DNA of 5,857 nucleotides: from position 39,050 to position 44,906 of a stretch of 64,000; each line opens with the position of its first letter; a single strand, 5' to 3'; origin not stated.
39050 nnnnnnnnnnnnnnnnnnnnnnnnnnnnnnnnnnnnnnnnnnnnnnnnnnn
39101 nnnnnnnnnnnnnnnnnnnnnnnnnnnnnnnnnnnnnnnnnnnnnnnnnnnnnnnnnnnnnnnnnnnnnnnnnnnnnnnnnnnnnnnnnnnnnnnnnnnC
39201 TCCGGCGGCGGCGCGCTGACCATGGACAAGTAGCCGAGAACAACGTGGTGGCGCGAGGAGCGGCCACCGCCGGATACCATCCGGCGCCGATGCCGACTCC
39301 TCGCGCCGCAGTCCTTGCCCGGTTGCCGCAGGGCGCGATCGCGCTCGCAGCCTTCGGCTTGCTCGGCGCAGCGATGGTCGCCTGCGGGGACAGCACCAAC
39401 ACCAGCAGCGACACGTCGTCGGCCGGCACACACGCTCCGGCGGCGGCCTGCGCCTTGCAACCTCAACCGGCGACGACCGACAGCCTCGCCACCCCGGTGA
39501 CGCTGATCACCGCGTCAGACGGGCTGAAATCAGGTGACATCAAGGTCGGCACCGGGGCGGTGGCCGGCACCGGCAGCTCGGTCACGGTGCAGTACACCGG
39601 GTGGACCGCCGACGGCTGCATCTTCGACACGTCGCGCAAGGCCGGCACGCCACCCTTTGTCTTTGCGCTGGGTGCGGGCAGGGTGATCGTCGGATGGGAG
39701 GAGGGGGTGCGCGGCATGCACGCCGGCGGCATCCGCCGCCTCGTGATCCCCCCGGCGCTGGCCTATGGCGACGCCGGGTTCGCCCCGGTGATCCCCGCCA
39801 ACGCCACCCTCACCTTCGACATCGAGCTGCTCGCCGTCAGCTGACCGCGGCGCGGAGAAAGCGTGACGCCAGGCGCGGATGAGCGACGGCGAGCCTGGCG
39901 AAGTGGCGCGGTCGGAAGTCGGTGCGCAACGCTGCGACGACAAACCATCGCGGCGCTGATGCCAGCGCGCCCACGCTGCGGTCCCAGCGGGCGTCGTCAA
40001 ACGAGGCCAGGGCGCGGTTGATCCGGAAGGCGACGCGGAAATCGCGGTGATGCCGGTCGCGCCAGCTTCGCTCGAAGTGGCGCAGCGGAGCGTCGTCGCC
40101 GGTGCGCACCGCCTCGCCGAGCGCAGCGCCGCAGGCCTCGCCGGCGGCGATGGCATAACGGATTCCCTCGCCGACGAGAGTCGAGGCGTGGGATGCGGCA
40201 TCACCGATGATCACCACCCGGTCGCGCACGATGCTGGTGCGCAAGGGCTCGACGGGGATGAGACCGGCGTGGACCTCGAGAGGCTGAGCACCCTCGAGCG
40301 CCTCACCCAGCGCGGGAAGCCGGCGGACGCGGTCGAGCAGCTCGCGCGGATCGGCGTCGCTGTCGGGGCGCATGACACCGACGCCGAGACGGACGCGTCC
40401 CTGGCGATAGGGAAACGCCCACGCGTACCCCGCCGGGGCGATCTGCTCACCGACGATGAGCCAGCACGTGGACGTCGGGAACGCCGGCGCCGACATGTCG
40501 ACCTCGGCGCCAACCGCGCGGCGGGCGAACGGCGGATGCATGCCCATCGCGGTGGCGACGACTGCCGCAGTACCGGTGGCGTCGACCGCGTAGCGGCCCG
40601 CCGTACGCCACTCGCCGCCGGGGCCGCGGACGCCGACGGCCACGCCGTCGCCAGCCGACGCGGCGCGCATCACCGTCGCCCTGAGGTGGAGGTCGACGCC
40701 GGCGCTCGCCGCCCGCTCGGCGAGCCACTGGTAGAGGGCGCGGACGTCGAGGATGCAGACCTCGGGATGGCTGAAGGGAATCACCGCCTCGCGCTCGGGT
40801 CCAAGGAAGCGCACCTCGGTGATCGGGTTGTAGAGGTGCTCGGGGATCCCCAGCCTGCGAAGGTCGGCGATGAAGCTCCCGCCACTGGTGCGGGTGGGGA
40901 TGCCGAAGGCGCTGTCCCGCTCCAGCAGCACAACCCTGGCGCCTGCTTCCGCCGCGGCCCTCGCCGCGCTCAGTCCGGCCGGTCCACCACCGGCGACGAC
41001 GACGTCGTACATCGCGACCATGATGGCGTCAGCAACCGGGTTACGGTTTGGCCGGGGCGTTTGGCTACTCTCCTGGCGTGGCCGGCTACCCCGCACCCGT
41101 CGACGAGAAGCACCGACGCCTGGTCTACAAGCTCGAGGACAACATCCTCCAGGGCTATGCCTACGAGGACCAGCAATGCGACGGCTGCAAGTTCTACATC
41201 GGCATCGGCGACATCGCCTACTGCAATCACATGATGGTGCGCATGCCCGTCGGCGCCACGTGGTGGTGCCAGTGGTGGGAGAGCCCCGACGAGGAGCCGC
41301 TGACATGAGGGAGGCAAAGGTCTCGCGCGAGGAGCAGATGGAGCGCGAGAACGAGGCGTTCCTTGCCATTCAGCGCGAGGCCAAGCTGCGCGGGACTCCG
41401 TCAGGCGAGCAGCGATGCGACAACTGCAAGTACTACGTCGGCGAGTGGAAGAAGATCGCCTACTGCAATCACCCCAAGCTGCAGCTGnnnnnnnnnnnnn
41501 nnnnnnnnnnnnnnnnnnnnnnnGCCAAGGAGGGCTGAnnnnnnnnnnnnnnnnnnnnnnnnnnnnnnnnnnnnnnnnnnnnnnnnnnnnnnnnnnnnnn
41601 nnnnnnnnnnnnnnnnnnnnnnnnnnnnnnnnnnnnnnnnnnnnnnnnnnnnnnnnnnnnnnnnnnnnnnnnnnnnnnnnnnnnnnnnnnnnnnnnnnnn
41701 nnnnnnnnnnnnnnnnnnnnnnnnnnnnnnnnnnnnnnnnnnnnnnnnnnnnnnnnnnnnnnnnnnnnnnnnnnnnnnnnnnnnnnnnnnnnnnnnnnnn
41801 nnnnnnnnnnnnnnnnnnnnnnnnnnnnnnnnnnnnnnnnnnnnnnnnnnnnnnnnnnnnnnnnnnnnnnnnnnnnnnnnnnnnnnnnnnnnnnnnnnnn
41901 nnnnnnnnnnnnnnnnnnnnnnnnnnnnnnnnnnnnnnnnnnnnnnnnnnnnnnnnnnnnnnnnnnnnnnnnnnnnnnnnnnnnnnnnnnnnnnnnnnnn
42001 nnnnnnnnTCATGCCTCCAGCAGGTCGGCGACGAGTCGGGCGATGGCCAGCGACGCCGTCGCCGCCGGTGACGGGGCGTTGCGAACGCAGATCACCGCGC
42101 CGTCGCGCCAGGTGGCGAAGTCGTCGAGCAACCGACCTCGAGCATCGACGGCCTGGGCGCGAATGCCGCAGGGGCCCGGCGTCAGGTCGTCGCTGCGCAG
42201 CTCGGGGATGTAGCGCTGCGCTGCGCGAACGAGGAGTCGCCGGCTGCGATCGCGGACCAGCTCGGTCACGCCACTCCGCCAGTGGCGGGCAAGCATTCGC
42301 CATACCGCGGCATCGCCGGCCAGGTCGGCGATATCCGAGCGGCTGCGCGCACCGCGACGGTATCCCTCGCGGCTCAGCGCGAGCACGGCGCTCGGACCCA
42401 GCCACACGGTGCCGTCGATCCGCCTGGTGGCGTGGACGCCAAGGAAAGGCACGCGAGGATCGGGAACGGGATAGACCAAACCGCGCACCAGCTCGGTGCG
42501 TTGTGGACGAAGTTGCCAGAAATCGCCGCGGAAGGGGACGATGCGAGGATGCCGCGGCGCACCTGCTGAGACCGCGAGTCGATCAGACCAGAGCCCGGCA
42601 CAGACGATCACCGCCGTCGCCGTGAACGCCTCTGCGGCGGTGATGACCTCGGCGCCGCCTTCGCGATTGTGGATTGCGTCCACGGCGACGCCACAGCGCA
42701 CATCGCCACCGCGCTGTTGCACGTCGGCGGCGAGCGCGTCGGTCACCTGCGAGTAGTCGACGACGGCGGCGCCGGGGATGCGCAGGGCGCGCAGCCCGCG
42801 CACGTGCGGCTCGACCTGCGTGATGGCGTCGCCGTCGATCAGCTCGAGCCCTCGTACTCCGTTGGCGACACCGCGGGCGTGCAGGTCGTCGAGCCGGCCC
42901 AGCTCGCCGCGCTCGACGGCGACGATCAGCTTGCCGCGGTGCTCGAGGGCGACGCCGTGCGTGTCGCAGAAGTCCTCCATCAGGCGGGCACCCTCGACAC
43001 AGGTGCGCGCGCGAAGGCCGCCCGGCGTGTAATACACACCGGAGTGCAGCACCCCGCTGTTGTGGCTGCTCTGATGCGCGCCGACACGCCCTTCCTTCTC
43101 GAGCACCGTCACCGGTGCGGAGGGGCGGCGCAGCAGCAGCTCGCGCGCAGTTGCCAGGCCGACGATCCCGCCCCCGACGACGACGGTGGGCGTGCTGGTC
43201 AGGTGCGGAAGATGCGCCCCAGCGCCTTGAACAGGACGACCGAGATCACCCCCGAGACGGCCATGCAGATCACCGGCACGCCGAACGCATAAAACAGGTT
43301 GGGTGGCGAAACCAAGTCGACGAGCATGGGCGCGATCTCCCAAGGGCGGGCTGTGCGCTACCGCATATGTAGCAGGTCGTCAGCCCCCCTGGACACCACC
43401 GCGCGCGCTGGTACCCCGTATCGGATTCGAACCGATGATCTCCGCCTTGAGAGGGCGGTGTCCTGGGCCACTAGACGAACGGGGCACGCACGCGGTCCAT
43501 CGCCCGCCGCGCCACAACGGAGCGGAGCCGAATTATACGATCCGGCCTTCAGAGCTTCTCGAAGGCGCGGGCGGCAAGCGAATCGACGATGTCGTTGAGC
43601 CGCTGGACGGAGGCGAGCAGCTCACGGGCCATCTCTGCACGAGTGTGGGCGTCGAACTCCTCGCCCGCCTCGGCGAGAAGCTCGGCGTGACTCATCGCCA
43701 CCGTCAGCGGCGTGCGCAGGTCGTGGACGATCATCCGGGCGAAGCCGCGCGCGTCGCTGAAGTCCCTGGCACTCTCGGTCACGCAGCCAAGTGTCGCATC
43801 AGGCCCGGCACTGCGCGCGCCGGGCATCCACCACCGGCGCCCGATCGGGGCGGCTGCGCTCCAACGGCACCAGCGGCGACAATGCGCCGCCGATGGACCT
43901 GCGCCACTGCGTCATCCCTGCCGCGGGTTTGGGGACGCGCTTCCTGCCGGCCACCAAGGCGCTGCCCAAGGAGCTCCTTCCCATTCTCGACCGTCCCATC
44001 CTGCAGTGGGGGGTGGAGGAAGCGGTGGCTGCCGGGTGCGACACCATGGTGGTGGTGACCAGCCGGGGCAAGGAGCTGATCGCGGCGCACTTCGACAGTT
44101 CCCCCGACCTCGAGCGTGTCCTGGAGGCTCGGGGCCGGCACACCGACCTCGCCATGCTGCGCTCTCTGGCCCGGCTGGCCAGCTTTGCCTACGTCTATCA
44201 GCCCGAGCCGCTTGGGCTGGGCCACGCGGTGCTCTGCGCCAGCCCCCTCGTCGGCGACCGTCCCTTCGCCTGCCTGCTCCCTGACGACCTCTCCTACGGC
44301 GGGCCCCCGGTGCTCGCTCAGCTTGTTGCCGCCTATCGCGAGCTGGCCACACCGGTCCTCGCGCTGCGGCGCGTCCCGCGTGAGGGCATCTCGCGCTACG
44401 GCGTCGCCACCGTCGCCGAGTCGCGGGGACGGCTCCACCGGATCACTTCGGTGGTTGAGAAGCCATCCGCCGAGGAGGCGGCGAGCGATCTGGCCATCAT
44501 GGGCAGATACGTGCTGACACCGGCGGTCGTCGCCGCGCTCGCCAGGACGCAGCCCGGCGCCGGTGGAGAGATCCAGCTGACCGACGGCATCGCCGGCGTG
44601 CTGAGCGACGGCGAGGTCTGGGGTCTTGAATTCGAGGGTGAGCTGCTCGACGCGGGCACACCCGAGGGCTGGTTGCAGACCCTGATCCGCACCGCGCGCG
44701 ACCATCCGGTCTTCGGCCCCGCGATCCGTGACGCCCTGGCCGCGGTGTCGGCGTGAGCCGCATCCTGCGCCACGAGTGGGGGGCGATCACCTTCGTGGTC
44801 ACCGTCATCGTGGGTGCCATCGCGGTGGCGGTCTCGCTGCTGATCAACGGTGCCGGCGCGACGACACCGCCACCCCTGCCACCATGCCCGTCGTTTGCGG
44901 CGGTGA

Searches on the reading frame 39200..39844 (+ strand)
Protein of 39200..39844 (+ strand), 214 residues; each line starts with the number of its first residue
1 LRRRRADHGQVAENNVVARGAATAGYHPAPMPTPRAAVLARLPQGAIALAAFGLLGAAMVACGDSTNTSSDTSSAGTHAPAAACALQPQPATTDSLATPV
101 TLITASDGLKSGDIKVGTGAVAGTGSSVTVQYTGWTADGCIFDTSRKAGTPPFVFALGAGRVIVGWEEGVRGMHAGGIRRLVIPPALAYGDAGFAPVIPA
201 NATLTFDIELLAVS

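Call 101: search_protein_families(library=pfam, proteins=[window:39200-39844:+], max_evalue=0.001)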
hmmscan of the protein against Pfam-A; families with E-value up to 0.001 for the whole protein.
window:39200-39844:+ (214 aa): 1 family
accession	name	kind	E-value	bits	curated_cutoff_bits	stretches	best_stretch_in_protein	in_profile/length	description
PF00254.34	FKBP_C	-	3.7e-28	98.1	21.1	1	122-211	5-94/94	FKBP-type peptidyl-prolyl cis-trans isomerase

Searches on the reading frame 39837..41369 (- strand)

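Call 103: search_protein_families(library=pfam, proteins=[window:39837-41369:-], max_evalue=0.001)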
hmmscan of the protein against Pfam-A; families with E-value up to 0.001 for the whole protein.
window:39837-41369:- (510 aa): 13 families
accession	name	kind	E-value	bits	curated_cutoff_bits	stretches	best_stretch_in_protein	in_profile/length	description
PF12831.13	FAD_oxidored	-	1.4e-15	58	27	1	122-274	1-153/416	FAD dependent oxidoreductase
PF01266.30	DAO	-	6.7e-14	52.6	27.9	2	170-411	109-348/353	FAD dependent oxidoreductase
PF01494.25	FAD_binding_3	-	9.4e-14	51.8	22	1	121-434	2-336/349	FAD binding domain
PF00890.30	FAD_binding_2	-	2.4e-08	34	20.4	1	122-170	1-49/414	FAD binding domain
PF22578.2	GGR_cat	-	3.1e-08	33.8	27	1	299-347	17-66/88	Geranylgeranyl reductase catalytic domain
PF07992.20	Pyr_redox_2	-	2.3e-07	31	26.1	1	121-152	1-32/291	Pyridine nucleotide-disulphide oxidoreductase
PF01946.23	Thi4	-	5.4e-07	29.5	26.2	1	113-164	10-62/235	Thi4 family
PF03486.20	HI0933_like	-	5.8e-07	29.7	50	1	122-164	2-44/244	HI0933-like protein Rossmann domain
PF05834.18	Lycopene_cycl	-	9.8e-07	28.6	23.4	1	122-422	1-295/380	Lycopene cyclase protein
PF00070.33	Pyr_redox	-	4.8e-05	24.2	22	0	123-156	2-35/82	Pyridine nucleotide-disulphide oxidoreductase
PF13450.12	NAD_binding_8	-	6.5e-05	23.6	21.9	1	125-157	1-33/68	NAD(P)-binding Rossmann-like domain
PF01134.28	GIDA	-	0.0002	21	22.1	1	122-150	1-29/391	Glucose inhibited division protein A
PF01262.27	AlaDh_PNT_C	-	0.00081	19.3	23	0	118-153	26-61/214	Alanine dehydrogenase/PNT, C-terminal domain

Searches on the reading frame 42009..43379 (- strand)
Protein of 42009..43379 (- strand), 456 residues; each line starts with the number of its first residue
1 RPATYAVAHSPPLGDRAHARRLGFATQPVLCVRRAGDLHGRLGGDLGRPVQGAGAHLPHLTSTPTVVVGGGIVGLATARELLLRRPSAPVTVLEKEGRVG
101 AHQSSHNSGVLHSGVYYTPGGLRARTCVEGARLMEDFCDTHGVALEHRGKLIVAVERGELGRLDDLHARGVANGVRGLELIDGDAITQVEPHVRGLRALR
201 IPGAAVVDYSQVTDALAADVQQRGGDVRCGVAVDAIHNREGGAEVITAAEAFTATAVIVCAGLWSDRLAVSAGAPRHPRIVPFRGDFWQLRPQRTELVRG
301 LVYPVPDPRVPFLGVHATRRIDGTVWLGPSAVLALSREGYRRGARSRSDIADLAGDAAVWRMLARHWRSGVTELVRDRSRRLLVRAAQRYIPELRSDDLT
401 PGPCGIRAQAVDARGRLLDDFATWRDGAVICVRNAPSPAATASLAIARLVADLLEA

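Call 101: search_protein_families(library=pfam, proteins=[window:42009-43379:-], max_evalue=0.001)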
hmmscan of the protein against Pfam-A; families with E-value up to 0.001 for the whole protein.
window:42009-43379:- (456 aa): 4 families
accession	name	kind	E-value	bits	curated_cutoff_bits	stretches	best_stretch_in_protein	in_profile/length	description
PF01266.30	DAO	-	2.4e-57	195.5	27.9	1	66-453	3-353/353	FAD dependent oxidoreductase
PF01593.30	Amino_oxidase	-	5e-08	33.1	19.8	0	74-121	3-44/443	Flavin containing amine oxidoreductase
PF13450.12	NAD_binding_8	-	7.9e-06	26.5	21.9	1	67-108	1-40/68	NAD(P)-binding Rossmann-like domain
PF07992.20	Pyr_redox_2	-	0.00021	21.2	26.1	0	46-100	126-178/291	Pyridine nucleotide-disulphide oxidoreductase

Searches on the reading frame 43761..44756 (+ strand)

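Call 101: search_protein_families(library=pfam, proteins=[window:43761-44756:+], max_evalue=0.001)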
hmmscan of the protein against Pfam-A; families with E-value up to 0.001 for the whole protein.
window:43761-44756:+ (331 aa): 3 families
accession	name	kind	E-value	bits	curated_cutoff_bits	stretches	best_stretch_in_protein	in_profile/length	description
PF00483.29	NTP_transferase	-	1.5e-26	93.9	21.2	1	51-304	3-235/245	Nucleotidyl transferase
PF12804.13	NTP_transf_3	-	1.1e-07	32.6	27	1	50-202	1-121/160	MobA-like NTP transferase domain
PF01128.25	IspD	-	1.6e-05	25.2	27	1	50-104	3-55/221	2-C-methyl-D-erythritol 4-phosphate cytidylyltransferase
